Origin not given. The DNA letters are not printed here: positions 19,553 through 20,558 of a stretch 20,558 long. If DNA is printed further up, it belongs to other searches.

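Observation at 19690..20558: Composite ORF upstream of the encapsulin gene: AT-rich DUF3237 cassette fused in-frame to a GC-rich leader, with a sharp compositional boundary at an internal ATG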

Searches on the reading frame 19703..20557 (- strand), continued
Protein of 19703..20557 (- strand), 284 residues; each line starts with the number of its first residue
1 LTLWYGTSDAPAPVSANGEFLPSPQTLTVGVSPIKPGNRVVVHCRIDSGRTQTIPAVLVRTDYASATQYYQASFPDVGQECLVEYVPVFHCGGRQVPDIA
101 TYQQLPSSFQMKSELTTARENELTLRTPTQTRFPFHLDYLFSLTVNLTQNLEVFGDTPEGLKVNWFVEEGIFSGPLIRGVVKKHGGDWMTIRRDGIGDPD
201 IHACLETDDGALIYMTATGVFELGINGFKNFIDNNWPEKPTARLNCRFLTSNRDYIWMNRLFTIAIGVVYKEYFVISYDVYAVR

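Call 55: find_related_loci(query=A1, collection=genome_contigs, flank=9000)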
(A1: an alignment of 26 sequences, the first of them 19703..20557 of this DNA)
Query A1 (284 aa) in genome_contigs; peptide patterns used: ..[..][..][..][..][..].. (x = any residue, [..] = any of these).
83 stretches matched a pattern; 46 encode a relative of the query (tblastn E <= 1e-3); 46 distinct loci.
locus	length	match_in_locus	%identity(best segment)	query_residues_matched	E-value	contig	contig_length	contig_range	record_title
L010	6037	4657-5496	43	1-284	8e-70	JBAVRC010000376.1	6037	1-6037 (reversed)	MAG: Thermosynechococcaceae cyanobacterium isolate MFD03026_ilm_asm_bin6 k127_2997, whole genome shotgun sequence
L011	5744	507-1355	41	1-283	5e-66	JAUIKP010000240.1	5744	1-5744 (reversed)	MAG: Nitrospiria bacterium isolate Co_bin.365 NODE_79922_length_5744_cov_0.976144, whole genome shotgun sequence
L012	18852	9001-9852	40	1-284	1e-60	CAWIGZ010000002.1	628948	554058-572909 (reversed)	MAG: uncultured proteobacterium isolate MFD05502.bin.2.69 genome assembly, contig: contig_11650, whole genome shotgun se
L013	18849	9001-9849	39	1-284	3e-60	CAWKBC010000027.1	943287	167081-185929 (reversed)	MAG: uncultured proteobacterium isolate MFD04540.bin.3.176 genome assembly, contig: contig_6112, whole genome shotgun se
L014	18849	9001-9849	40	1-283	3e-60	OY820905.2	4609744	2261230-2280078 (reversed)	MAG: Nitrospirales bacterium isolate 78038947-5669-4080-b1cf-e9f6117fe586 genome assembly, chromosome: 1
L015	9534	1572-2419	44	1-283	2e-60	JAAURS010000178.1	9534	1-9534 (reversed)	MAG: Acaryochloridaceae cyanobacterium RU_4_10 NODE_3878_length_9534_cov_3.036569, whole genome shotgun sequence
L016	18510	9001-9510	45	119-284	2e-40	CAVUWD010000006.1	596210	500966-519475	MAG: uncultured delta proteobacterium isolate MFD05674.bin.2.46 genome assembly, contig: contig_33044, whole genome shot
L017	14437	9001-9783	33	27-284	2e-39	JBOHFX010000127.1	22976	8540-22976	MAG: Pseudonocardiaceae bacterium isolate M3-B1_metabat2.bin.5 k127_173186, whole genome shotgun sequence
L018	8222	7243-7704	43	131-284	5e-37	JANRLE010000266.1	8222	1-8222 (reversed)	MAG: Bryobacteraceae bacterium isolate bins.48 k141_4830490, whole genome shotgun sequence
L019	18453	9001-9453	43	135-284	1e-36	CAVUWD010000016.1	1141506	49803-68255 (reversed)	MAG: uncultured delta proteobacterium isolate MFD05674.bin.2.46 genome assembly, contig: contig_46118, whole genome shot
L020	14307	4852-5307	43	133-284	5e-36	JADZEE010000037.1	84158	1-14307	MAG: Gammaproteobacteria bacterium isolate SJ809 c_000000331248, whole genome shotgun sequence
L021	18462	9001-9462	41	130-283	6e-36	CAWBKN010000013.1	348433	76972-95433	MAG: uncultured Gammaproteobacteria bacterium isolate MFD02979.bin.2.6 genome assembly, contig: contig_28035, whole geno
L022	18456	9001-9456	40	133-284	4e-35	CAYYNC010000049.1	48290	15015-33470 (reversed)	MAG TPA_asm: uncultured Solibacteraceae bacterium isolate binchicken_co274_54 genome assembly, contig: NODE_1904_length_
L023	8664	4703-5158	42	133-284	5e-35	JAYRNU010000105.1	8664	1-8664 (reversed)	MAG: Thiobacillus sp. isolate XM2_XAASGE4bin.36 k141_1035708, whole genome shotgun sequence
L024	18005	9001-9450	41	135-284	1e-34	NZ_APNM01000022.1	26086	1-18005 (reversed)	Salinisphaera sp. PC39 contig22, whole genome shotgun sequence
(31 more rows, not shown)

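Call 58: find_related_loci(query=window:19703-20557:-, collection=metagenome_contigs, flank=4000)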
Query window:19703-20557:- (284 aa) in metagenome_contigs; peptide patterns used: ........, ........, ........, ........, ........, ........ (x = any residue, [..] = any of these).
146 stretches matched a pattern; 3 encode a relative of the query (tblastn E <= 1e-3); 3 distinct loci.
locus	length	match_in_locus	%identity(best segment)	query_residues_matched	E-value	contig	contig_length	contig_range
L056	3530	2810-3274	38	1-153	6e-23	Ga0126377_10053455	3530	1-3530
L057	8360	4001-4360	39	1-118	6e-18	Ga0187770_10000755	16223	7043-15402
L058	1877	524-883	39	1-118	5e-18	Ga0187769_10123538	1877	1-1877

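Call 66: search_protein_families(library=pfam, proteins=[L057:2824-3894:+, L057:3950-8359:+, L057:4-1320:+, L057:1349-1975:+, L056:1892-2755:+], max_evalue=0.001)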
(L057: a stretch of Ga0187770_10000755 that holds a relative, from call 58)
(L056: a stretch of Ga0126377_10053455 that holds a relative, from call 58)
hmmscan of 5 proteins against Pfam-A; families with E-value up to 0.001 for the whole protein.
L057:2824-3894:+ (356 aa): 1 family
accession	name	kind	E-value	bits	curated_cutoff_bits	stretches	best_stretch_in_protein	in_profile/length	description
PF04454.18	Linocin_M18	-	4.2e-11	43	24.3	1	214-281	146-212/253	Encapsulating protein for peroxidase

L057:3950-8359:+ (1470 aa): 1 family
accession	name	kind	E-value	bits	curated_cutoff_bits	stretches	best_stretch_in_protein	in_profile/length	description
PF03538.19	VRP1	-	2.9e-09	37.3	22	1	648-768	17-143/328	Salmonella virulence plasmid 28.1kDa A protein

L057:4-1320:+ (438 aa): 0 families

L057:1349-1975:+ (208 aa): 0 families

L056:1892-2755:+ (288 aa): 1 family
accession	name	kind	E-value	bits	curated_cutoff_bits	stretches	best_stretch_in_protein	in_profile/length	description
PF04454.18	Linocin_M18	-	8.3e-16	58.4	24.3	1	160-249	146-234/253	Encapsulating protein for peroxidase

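Call 85: search_protein_families(library=padloc, proteins=[L005:4526-7981:+, window:19703-20557:-], max_evalue=0.001)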
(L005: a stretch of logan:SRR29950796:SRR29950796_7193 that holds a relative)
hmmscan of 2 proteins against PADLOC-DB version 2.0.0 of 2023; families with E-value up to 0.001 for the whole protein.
L005:4526-7981:+ (1151 aa): 11 families
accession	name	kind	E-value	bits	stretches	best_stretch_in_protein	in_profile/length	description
PDLC02367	PycC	-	6.7e-21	72.8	1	80-249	24-190/226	-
PDLC00734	PycC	-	2.1e-15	54.7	1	94-233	185-321/374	Pycsar cyclase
PDLC00766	PycC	-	5.6e-15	53.4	1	84-249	28-193/232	Pycsar cyclase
PDLC02370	PycC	-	1.1e-14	52.6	1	93-249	76-236/340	-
PDLC00764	PycC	-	9.6e-11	39.2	1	93-253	89-255/449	Pycsar cyclase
PDLC02369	PycC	-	4.5e-09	34.2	1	77-249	28-189/248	-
PDLC00767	PycC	-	5e-09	33.9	1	93-261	87-262/337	Pycsar cyclase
PDLC00761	PycC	-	4.2e-06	23.9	1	3-252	4-263/438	Pycsar cyclase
PDLC00763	PycC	-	4.1e-05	21.1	1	85-248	43-204/268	Pycsar cyclase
PDLC02366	PycC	-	0.00031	17.8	1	160-250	114-200/486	-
PDLC00765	PycC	-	0.00041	17.5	0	137-251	301-412/477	Pycsar cyclase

window:19703-20557:- (284 aa): 0 families

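Call 86: search_protein_families(library=phrogs, proteins=[window:19703-20557:-, L057:2824-3894:+], max_evalue=0.001)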
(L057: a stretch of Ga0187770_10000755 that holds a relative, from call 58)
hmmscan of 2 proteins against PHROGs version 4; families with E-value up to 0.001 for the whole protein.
window:19703-20557:- (284 aa): 0 families

L057:2824-3894:+ (356 aa): 0 families
